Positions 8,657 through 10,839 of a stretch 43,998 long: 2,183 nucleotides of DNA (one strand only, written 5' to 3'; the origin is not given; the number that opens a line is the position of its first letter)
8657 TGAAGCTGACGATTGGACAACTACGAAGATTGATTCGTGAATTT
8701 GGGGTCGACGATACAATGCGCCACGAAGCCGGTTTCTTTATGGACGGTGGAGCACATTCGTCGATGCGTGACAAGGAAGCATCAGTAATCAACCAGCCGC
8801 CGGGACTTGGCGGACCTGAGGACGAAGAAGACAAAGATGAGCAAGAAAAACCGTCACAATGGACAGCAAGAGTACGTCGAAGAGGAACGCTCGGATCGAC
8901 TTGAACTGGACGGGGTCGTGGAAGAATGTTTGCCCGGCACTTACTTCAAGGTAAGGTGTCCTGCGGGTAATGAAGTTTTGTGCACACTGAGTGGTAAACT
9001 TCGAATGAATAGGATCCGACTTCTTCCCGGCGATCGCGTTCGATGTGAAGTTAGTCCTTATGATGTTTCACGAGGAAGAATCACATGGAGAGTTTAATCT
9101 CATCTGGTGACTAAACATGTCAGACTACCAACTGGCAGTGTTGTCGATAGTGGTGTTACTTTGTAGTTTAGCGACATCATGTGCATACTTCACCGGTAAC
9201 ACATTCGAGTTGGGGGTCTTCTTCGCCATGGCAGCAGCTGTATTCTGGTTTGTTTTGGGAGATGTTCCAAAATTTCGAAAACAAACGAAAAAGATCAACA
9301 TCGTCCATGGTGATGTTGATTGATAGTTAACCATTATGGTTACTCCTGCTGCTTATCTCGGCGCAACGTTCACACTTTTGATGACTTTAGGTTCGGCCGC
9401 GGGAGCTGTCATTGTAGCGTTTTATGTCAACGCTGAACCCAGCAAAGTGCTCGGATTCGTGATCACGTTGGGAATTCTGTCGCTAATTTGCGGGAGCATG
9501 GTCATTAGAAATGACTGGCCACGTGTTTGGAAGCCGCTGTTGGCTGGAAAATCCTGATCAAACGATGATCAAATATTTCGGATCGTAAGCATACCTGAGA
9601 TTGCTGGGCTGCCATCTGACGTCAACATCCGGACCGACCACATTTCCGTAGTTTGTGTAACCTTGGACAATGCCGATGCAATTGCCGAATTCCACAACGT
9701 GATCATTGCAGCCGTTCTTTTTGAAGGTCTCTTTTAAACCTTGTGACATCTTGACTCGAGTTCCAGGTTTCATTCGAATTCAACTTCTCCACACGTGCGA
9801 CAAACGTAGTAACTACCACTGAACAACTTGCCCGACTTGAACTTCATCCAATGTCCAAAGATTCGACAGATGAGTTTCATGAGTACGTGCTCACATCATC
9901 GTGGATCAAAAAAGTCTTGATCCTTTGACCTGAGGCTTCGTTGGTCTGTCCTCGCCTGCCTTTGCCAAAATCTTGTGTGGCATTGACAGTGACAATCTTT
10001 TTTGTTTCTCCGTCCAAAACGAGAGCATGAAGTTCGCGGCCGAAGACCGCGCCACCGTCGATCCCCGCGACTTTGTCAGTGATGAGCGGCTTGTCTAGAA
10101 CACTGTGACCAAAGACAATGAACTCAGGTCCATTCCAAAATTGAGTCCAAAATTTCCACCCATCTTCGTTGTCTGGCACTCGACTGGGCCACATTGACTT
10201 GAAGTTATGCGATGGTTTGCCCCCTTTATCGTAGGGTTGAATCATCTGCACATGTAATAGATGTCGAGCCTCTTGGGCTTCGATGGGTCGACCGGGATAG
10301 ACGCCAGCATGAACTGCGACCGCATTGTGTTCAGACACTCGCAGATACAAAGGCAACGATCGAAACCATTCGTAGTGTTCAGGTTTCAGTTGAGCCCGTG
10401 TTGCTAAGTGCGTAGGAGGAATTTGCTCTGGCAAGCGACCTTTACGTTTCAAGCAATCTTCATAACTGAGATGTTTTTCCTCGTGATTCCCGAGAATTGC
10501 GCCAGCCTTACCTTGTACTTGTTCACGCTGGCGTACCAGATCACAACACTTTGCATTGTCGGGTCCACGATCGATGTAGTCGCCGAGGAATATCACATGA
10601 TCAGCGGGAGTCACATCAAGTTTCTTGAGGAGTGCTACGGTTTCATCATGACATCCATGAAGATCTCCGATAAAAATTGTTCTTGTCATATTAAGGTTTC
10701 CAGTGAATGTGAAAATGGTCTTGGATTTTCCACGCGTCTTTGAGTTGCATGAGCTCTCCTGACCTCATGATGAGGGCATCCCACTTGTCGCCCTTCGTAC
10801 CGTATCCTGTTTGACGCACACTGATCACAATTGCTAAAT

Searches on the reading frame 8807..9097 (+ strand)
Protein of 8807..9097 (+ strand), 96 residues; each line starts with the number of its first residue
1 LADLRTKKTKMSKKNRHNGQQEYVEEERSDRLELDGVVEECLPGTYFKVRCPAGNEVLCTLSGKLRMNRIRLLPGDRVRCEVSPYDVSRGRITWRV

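Call 112: search_protein_families(library=pfam, proteins=[window:8807-9097:+], max_evalue=0.01)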
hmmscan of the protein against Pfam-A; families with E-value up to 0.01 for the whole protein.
window:8807-9097:+ (96 aa): 2 families
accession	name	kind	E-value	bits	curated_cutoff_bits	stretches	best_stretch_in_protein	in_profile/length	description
PF01176.25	eIF-1a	-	8e-22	77.1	30.2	1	33-95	2-64/64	Translation initiation factor 1A / IF-1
PF16745.11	RsgA_N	-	0.00046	20.3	27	1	44-82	9-46/54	RsgA N-terminal domain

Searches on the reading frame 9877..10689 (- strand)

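Call 9: search_protein_families(library=phrogs, proteins=[window:9877-10689:-], max_evalue=0.001)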
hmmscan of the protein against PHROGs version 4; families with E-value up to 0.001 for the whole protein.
window:9877-10689:- (270 aa): 7 families
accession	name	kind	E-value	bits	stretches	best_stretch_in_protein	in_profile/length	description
phrog_246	-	other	1e-39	137.8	1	6-247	180-406/417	NinI-like serine-threonine phosphatase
phrog_20114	-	other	2.2e-10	42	1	5-74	5-74/131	phosphoesterase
phrog_8238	-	DNA, RNA and nucleotide metabolism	1.7e-07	30.8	1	5-80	175-251/737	RNA ligase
phrog_9096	-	unknown function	2.9e-05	25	1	5-71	16-78/157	-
phrog_28031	-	unknown function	5.1e-05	23.6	0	4-78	143-224/406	-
phrog_1649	-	other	0.00016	21.4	1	4-78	38-112/308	metallo-phosphoesterase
phrog_547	-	other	0.00027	21.1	0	14-78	58-118/245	phosphoesterase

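Call 10: search_protein_families(library=pfam, proteins=[window:9877-10689:-], max_evalue=0.001)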
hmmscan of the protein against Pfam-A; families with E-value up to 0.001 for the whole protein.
window:9877-10689:- (270 aa): 1 family
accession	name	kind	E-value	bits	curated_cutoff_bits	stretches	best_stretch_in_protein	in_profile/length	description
PF00149.33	Metallophos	-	9.4e-17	62.5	21.5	1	3-196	2-188/191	Calcineurin-like phosphoesterase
